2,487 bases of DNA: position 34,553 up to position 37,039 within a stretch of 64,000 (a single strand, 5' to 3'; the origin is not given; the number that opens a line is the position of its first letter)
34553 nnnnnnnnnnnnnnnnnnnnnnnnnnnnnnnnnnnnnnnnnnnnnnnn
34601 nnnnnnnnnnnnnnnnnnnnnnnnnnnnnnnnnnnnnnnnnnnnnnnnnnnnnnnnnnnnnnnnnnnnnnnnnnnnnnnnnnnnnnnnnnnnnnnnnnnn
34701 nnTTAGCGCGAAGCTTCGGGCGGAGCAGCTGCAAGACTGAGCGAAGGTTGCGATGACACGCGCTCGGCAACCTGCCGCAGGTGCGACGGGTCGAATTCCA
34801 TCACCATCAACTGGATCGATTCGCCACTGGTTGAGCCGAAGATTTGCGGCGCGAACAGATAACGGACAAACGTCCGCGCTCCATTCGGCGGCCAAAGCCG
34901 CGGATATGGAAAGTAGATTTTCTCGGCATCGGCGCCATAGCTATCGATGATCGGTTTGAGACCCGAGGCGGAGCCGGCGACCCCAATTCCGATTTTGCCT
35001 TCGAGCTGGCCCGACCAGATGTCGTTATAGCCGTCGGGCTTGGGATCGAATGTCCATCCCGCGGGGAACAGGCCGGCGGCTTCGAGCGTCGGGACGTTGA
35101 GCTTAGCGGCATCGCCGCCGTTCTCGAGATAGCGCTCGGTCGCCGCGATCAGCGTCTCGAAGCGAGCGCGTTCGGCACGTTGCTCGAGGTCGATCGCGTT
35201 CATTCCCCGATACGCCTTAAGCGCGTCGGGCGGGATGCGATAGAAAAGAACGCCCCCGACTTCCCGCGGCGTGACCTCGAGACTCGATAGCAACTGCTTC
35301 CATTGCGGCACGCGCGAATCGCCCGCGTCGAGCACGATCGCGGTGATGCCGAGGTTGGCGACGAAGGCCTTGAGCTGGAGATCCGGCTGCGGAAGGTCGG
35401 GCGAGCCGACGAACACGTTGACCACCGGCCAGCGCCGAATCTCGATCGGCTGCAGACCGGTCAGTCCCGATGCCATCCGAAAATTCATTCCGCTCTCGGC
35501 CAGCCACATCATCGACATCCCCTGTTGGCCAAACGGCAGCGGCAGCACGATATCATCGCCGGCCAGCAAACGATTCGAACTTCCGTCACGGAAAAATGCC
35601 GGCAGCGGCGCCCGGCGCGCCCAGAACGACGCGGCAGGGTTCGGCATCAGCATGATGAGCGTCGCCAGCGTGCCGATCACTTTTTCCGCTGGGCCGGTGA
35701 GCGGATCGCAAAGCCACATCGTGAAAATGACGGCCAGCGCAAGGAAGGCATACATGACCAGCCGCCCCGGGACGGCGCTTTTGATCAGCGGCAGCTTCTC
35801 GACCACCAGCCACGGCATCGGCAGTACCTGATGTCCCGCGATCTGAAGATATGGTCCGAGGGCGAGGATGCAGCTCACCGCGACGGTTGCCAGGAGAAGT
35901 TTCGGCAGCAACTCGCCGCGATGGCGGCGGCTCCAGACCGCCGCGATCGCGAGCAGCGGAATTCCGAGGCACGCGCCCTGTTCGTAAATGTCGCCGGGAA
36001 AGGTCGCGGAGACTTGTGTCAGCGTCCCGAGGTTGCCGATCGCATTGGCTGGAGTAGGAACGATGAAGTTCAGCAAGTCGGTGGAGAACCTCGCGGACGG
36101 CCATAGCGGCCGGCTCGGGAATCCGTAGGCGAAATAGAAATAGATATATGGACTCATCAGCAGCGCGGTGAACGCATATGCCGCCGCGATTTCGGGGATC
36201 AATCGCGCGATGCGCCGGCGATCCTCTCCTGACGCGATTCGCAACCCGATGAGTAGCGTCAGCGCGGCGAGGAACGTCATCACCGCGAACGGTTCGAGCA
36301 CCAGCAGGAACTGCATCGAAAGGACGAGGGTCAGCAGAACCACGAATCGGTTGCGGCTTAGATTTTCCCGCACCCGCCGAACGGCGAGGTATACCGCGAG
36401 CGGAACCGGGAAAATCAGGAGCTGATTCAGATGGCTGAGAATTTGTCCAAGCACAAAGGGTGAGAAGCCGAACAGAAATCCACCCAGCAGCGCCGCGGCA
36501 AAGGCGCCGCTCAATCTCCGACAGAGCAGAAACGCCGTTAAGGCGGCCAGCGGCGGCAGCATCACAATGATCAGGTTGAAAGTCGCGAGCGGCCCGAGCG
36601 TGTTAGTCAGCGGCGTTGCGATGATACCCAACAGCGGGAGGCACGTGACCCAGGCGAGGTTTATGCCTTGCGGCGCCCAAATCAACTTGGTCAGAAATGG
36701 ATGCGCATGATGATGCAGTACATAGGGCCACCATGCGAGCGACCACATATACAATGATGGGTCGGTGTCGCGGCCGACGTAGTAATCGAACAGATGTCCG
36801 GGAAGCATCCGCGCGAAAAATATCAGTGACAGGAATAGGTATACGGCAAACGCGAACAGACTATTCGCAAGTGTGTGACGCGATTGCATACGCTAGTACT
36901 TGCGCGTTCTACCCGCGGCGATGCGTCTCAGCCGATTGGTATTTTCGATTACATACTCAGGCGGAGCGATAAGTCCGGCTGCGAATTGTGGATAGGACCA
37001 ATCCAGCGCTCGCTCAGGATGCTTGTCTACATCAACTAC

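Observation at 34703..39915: Three tandem, translationally coupled large polytopic membrane proteins with extracytoplasmic C-terminal domains (candidate GT-C glycosyltransferase array)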

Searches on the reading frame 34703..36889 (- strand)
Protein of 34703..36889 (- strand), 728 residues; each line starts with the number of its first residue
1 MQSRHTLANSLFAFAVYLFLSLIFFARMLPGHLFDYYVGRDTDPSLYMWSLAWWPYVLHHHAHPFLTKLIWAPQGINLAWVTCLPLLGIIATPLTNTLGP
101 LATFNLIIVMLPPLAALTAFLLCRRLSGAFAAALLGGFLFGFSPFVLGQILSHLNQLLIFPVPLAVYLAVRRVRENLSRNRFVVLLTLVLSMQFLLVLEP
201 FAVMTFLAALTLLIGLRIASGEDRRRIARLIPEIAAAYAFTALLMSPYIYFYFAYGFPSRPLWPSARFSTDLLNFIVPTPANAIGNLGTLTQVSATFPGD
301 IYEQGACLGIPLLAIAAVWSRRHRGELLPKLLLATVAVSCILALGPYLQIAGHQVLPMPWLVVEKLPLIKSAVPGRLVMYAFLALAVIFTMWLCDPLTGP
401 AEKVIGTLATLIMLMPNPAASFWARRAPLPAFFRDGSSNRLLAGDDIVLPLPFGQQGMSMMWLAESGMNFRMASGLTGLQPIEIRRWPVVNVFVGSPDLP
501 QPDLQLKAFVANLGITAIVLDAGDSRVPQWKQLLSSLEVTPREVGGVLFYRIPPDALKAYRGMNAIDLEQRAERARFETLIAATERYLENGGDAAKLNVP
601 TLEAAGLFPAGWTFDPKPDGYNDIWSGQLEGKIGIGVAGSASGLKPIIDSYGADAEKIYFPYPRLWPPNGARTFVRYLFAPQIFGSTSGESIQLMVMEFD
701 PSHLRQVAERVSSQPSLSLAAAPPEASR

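Call 3: search_protein_families(library=pfam, proteins=[window:34703-36889:-], max_evalue=1)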
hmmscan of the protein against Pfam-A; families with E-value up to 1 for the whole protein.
window:34703-36889:- (728 aa): 0 families
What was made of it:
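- There are no Pfam hits for the three proteins themselves (call 3).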

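Call 4: search_protein_families(library=ncbifam, proteins=[window:34703-36889:-], max_evalue=1)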
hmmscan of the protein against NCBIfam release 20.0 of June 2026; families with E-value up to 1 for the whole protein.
window:34703-36889:- (728 aa): 0 families
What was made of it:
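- On NCBIfam NF047440 (LA_3751/LA_3752 family): A and C have no hit (call 4).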

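Call 6: find_homologous_proteins(query=window:34703-36889:-)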
Query window:34703-36889:- (728 aa): 263 proteins with E <= 0.001 among 8000 candidates; the best 120 are listed.
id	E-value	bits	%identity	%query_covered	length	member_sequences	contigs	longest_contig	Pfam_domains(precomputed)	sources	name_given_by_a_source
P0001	0.0e+0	1611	98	100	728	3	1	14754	PF19830.5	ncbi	-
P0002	0.0e+0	1431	88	99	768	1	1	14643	PF19830.5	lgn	-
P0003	0.0e+0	1398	85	100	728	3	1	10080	PF19830.5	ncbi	-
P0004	0.0e+0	1337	81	100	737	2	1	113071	PF19830.5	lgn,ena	-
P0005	0.0e+0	1289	79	99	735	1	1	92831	PF19830.5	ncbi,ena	-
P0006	0.0e+0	1274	77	100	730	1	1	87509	PF19830.5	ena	-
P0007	0.0e+0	1257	75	100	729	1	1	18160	PF19830.5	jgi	jgi:hypothetical protein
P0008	0.0e+0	1241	73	100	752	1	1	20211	PF19830.5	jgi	jgi:hypothetical protein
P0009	0.0e+0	1223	73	100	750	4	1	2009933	PF19830.5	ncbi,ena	-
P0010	0.0e+0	1215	73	100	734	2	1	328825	PF19830.5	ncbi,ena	-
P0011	0.0e+0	1204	72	98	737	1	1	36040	PF19830.5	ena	-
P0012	0.0e+0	1187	71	100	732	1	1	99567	PF19830.5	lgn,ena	-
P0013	0.0e+0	1180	70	99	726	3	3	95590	PF19830.5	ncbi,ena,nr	ncbi:MAG TPA: hypothetical protein VN867_05250 [Candidatus Binataceae bacterium]|nr:hypothetical pro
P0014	0.0e+0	1178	71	100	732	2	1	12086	PF19830.5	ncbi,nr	ncbi:MAG TPA: hypothetical protein VKV03_13160 [Candidatus Binataceae bacterium]|nr:hypothetical pro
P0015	0.0e+0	1172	70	99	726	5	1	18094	PF19830.5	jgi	jgi:hypothetical protein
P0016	0.0e+0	1164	69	100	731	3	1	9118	PF19830.5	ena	-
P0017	0.0e+0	1160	69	99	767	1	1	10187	PF19830.5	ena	-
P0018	0.0e+0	1157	71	99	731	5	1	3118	PF19830.5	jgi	jgi:hypothetical protein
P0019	0.0e+0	1157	70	100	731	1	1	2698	PF19830.5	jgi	jgi:hypothetical protein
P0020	0.0e+0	1114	67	100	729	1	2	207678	PF19830.5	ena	-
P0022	0.0e+0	1104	65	100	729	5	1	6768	PF19830.5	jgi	jgi:hypothetical protein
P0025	0.0e+0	1068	63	100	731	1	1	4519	PF19830.5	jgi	jgi:hypothetical protein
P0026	0.0e+0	1050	62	100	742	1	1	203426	PF19830.5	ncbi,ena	-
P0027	0.0e+0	1026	62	98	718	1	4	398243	PF19830.5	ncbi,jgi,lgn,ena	jgi:hypothetical protein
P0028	0.0e+0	1019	62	97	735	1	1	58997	PF19830.5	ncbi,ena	-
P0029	1.7e-286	970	60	96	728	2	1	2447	PF19830.5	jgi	jgi:hypothetical protein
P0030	9.5e-286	968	59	96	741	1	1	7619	PF19830.5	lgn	-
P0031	1.1e-267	908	56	100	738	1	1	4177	PF19830.5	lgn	-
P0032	1.4e-267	908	56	95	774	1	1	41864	PF19830.5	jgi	jgi:hypothetical protein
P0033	1.2e-260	885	54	97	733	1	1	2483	PF19830.5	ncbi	-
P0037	6.4e-209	714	75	59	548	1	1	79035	PF19830.5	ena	-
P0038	2.4e-197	676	44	98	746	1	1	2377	PF19830.5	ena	-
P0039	3.4e-197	675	44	98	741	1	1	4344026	PF19830.5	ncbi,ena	-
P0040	5.9e-197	674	74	55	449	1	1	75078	PF19830.5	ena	-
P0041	1.7e-193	663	44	97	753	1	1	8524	PF19830.5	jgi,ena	-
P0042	6.0e-192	658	43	98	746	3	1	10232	PF19830.5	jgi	jgi:hypothetical protein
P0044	4.1e-191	655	44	97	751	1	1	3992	PF19830.5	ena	-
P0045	2.5e-189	649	43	98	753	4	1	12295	PF19830.5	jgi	jgi:hypothetical protein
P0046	1.6e-188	647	43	95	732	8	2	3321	PF19830.5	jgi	jgi:hypothetical protein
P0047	9.6e-188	644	43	97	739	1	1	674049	PF19830.5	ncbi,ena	-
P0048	2.8e-187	642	42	97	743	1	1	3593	PF19830.5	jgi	-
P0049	8.4e-187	641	42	98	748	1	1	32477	PF19830.5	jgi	jgi:hypothetical protein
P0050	1.2e-185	637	43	97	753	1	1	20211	PF19830.5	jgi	jgi:hypothetical protein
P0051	1.4e-185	637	41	98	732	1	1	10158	PF19830.5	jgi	jgi:hypothetical protein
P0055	9.6e-178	611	43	95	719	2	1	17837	PF19830.5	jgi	jgi:hypothetical protein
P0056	3.7e-177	609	42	94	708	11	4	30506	PF19830.5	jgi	-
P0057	1.0e-176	608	43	92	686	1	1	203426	PF19830.5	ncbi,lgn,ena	-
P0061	1.4e-173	597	45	93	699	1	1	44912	PF19830.5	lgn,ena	-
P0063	2.0e-172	593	44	92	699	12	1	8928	PF19830.5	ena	-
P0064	1.1e-171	591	44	93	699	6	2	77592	PF19830.5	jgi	-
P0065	3.3e-171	589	44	88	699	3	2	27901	PF19830.5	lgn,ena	-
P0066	4.7e-171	589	42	96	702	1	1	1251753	PF19830.5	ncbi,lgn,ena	-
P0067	6.3e-168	578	43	97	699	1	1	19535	PF19830.5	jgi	jgi:hypothetical protein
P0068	1.0e-167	578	44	92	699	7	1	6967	PF19830.5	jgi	-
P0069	2.7e-167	576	44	92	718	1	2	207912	PF19830.5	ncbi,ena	-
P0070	4.1e-167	576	41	96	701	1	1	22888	PF19830.5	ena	-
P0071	6.2e-167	575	41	95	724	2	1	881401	-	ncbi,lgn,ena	-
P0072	6.4e-167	575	41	97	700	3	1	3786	PF19830.5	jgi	jgi:hypothetical protein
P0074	2.2e-165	570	44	92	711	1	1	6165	PF19830.5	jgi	jgi:hypothetical protein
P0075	3.7e-165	569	42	92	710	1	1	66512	PF19830.5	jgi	jgi:hypothetical protein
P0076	6.1e-165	569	44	91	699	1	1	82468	PF19830.5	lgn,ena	-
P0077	6.3e-165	569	43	93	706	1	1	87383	PF19830.5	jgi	-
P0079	1.2e-163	564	40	97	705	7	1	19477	PF19830.5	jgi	-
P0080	1.5e-163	564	41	99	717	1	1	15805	PF19830.5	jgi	jgi:hypothetical protein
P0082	1.2e-162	561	40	97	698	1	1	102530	PF19830.5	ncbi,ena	-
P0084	3.7e-162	559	44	91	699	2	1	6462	PF19830.5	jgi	jgi:hypothetical protein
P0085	5.2e-162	559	40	98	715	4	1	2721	PF19830.5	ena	-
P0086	5.9e-162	559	42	92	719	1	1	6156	PF19830.5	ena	-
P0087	8.8e-162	558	39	99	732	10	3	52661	PF19830.5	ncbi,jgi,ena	jgi:hypothetical protein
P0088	1.4e-161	558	41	98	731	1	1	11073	PF19830.5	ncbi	-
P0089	4.4e-161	556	42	92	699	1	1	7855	PF19830.5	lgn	-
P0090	5.1e-161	556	40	95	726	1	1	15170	PF19830.5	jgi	jgi:hypothetical protein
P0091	6.0e-161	555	42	92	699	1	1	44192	PF19830.5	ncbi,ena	-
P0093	1.9e-160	554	41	92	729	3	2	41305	PF19830.5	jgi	jgi:hypothetical protein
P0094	2.3e-160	554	40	97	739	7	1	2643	PF19830.5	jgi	jgi:hypothetical protein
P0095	4.8e-160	552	42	96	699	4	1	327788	PF19830.5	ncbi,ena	-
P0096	1.0e-159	551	42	92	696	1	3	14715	PF19830.5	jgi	jgi:hypothetical protein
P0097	1.7e-158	547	40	96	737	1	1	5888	PF19830.5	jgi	jgi:hypothetical protein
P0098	1.7e-158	547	42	91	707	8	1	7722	PF19830.5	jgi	jgi:hypothetical protein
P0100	1.9e-157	544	42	90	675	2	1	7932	PF19830.5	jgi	jgi:hypothetical protein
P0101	1.9e-157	544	42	90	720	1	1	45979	PF19830.5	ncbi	-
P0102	3.5e-157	543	41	90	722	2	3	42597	PF19830.5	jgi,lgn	jgi:hypothetical protein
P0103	2.0e-156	540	42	91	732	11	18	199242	PF19830.5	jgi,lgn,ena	jgi:hypothetical protein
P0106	2.1e-155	537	39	99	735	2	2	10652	PF19830.5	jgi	jgi:hypothetical protein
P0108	1.5e-154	534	40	98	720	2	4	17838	PF19830.5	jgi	jgi:hypothetical protein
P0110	4.1e-154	533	40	90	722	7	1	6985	PF19830.5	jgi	jgi:hypothetical protein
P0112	3.2e-152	527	41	90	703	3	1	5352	PF19830.5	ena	-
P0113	1.1e-151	525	41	90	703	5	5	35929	PF19830.5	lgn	-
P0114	2.7e-151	524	40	98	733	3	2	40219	PF19830.5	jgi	-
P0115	4.0e-151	523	41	90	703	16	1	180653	PF19830.5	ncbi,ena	-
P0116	1.1e-148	515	40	96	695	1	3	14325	PF19830.5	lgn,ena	-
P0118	2.3e-147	511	42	78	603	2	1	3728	PF19830.5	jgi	-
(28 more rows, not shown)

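Call 10: find_encoding_contigs(protein=P0006, flank=10000, max_places=3)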
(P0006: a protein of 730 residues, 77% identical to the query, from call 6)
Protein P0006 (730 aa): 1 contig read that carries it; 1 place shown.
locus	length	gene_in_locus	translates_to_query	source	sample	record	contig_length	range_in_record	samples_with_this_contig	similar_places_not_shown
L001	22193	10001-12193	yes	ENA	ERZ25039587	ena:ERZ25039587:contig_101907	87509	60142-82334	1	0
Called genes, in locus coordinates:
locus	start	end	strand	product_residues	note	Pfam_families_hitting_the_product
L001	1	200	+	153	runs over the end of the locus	PF08534:Redoxin, PF00255:GSHPx (weak), PF00578:AhpC-TSA, PF00085:Thioredoxin, PF13905:Thioredoxin_8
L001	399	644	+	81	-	PF01722:BolA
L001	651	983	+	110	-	PF00462:Glutaredoxin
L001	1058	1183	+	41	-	-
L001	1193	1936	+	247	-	PF05175:MTS (weak), PF01209:Ubie_methyltran (weak), PF03848:TehB (weak), PF13489:Methyltransf_23, PF08241:Methyltransf_11, PF08242:Methyltransf_12 (weak), PF13649:Methyltransf_25, PF13847:Methyltransf_31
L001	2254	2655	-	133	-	-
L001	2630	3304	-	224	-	PF03734:YkuD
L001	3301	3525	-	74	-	-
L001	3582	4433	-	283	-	PF00378:ECH_1, PF16113:ECH_2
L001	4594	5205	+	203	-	-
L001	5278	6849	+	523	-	-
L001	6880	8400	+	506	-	-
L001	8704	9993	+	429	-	-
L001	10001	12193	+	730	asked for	PF19830:DUF6311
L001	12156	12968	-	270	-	PF17956:NAPRTase_C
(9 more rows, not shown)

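Call 17: search_solved_structures(query=A1, max_evalue=10)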
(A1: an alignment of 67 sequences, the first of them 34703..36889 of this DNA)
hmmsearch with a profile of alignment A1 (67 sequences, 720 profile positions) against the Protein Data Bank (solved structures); distinct sequences matched with E-value up to 10: 2.
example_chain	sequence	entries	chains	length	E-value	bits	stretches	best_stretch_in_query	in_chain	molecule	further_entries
6u1q_A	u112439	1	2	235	1.1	10.4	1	522-568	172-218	VpsO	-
2qwn_A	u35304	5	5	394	1.2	10.2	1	100-134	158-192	Heat shock cognate 71 kDa protein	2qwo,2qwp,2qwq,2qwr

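Call 20: search_protein_families(library=pfam, alignment_id=A1, max_evalue=0.1)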
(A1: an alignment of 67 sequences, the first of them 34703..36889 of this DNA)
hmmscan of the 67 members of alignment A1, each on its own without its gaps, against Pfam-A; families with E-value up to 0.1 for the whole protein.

A. member 1, window:34703-36889:- (728 aa): 0 families

B. families by the number of members that match (of 67 scanned): 10 families
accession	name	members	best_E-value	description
PF09852.15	DUF2079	3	0.0021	Predicted membrane protein (DUF2079)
PF07939.16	DUF1685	1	0.0051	Protein of unknown function (DUF1685)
PF09586.16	YfhO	1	0.03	Bacterial membrane protein YfhO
PF12710.13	HAD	1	0.03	haloacid dehalogenase-like hydrolase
PF04956.18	TrbC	1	0.034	TrbC/VIRB2 pilin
PF03393.22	Matrix_Pneumo_N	1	0.067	Pneumovirus matrix protein N-terminal domain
PF01004.24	Flavi_M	1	0.075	Flavivirus envelope glycoprotein M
PF24684.1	Vgb_lyase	1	0.079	Virginiamycin B lyase family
PF24220.1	DUF7439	1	0.092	Family of unknown function (DUF7439)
PF02362.26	B3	1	0.095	B3 DNA binding domain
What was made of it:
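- On Pfam DUF6311 (PF19830): The Pfam copy searched here gave no PF19830 hit for C or for any of 67 family members (calls 3, 20).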

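Call 32: find_encoding_contigs(protein=P0009, flank=10000, max_places=2)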
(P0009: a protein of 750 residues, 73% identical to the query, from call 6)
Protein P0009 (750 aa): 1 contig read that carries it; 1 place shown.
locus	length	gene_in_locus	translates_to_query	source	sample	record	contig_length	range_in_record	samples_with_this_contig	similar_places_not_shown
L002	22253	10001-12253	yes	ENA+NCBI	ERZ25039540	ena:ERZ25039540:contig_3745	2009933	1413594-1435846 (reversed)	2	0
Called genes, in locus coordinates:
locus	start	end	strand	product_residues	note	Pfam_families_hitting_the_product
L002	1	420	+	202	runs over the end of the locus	PF00255:GSHPx, PF00578:AhpC-TSA, PF08534:Redoxin, PF00085:Thioredoxin, PF13098:Thioredoxin_2 (weak), PF13905:Thioredoxin_8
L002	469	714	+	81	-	PF01722:BolA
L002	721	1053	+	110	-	PF00462:Glutaredoxin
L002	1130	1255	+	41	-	-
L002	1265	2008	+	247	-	PF03848:TehB (weak), PF05175:MTS (weak), PF01209:Ubie_methyltran (faint), PF13489:Methyltransf_23, PF08241:Methyltransf_11, PF13649:Methyltransf_25, PF13847:Methyltransf_31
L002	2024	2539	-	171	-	PF05951:Peptidase_M15_2, PF08291:Peptidase_M15_3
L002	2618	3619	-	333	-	PF03734:YkuD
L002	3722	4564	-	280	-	PF00378:ECH_1, PF16113:ECH_2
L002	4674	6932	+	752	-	-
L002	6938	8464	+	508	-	-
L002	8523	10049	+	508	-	-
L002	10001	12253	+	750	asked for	PF19830:DUF6311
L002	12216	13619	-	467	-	PF17767:NAPRTase_N, PF02749:QRPTase_N (faint), PF01729:QRPTase_C (weak), PF04095:NAPRTase, PF17956:NAPRTase_C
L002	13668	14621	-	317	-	PF20436:LonB_AAA-LID, PF05362:Lon_C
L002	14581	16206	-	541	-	PF20437:LonC_helical, PF13654:AAA_32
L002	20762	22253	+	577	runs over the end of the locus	PF13231:PMT_2, PF18583:Arnt_C (weak)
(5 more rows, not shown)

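Call 33: find_encoding_contigs(protein=P0039, flank=10000, max_places=2)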
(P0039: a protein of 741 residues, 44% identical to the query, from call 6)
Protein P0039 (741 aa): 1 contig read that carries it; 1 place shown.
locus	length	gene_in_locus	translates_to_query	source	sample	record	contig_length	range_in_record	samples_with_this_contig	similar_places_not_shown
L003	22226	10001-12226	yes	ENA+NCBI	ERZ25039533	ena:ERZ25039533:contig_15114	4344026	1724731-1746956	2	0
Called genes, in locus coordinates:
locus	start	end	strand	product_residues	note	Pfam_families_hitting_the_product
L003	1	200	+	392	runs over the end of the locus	-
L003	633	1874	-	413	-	PF04909:Amidohydro_2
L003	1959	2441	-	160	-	PF13527:Acetyltransf_9 (weak), PF00583:Acetyltransf_1, PF13673:Acetyltransf_10, PF13508:Acetyltransf_7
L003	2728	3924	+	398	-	PF02515:CoA_transf_3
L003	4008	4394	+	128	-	PF05973:Gp49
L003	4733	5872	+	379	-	PF00108:Thiolase_N, PF00109:ketoacyl-synt (weak), PF02803:Thiolase_C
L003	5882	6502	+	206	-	PF00578:AhpC-TSA, PF08534:Redoxin, PF00255:GSHPx, PF00085:Thioredoxin, PF13098:Thioredoxin_2 (weak), PF13905:Thioredoxin_8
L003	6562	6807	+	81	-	PF01722:BolA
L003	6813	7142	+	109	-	PF00462:Glutaredoxin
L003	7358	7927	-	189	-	PF05951:Peptidase_M15_2, PF08291:Peptidase_M15_3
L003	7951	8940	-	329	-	PF03734:YkuD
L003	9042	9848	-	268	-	PF00378:ECH_1, PF16113:ECH_2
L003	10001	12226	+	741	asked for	PF19830:DUF6311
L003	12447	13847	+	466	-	-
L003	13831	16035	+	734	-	PF19830:DUF6311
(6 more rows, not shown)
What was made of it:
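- On Pfam DUF6311 (PF19830): Precomputed annotations list PF19830 for most C homologues, including a 98%-identical one (calls 6, 10, 33).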

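Call 34: predict_structure(alignment_id=A5)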
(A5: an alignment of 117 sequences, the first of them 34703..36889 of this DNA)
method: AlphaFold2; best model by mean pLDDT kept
length: 728 residues; sequences in the alignment: 117
mean_pLDDT: 92.2   pTM: 0.91
mean pLDDT of the five models: 92.2, 92.0, 91.1, 91.0, 90.7
residues with pLDDT >= 90: 581; 70-90: 125; 50-70: 13; < 50: 9
segments of 3 or more residues with pLDDT < 50: 718-721, 725-728
pLDDT, mean of each block of 10 residues (from residue 1): 80 98 96 95 93 94 84 84 91 97 98 98 97 98 97 95 98 95 98 95 95 96 94 98 95 81 90 97 95 92 93 97 95 98 96 94 88 94 98 97 97 95 94 95 95 90 94 85 91 88 94 96 93 94 98 93 93 95 96 93 93 78 90 95 95 94 80 77 85 94 93 62 48
secondary structure, 60 per line:
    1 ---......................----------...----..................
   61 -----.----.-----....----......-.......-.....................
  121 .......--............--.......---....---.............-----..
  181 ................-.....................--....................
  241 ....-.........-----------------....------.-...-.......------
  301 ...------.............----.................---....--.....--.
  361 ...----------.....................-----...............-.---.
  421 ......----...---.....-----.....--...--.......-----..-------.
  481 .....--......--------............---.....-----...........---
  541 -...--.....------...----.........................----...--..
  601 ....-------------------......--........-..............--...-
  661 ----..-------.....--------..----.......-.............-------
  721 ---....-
elements in order (helices of 4 or more, strands of 3 or more residues): H4-25 E36-38 H43-60 H85-90 H92-98 H100-127 H130-141 H144-150 H154-157 H161-173 H179-196 H198-218 H221-244 H246-254 H272-275 H288-294 H310-322 H327-343 E347-350 E353-357 H360-363 H374-394 H400-414 H420-423 E424-426 H437-441 E447-451 H459-465 H482-485 H488-493 H502-513 E517-521 H527-537 E542-544 E547-551 H565-589 H599-604 E624-629 E632-639 H641-654 E657-659 H674-678 E693-699 H701-713 H724-727
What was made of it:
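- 34703..36889 (-): Gene C (728 aa). Eleven-TM GT-C-fold protein with a periplasmic C-terminal domain of about 310 aa. D43 is nearly invariant in the first external loop. The family was labelled DUF6311 in precomputed Pfam annotations and is greatly expanded in Binataceae. AF2 pLDDT 92.2, pTM 0.91 (call 34).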
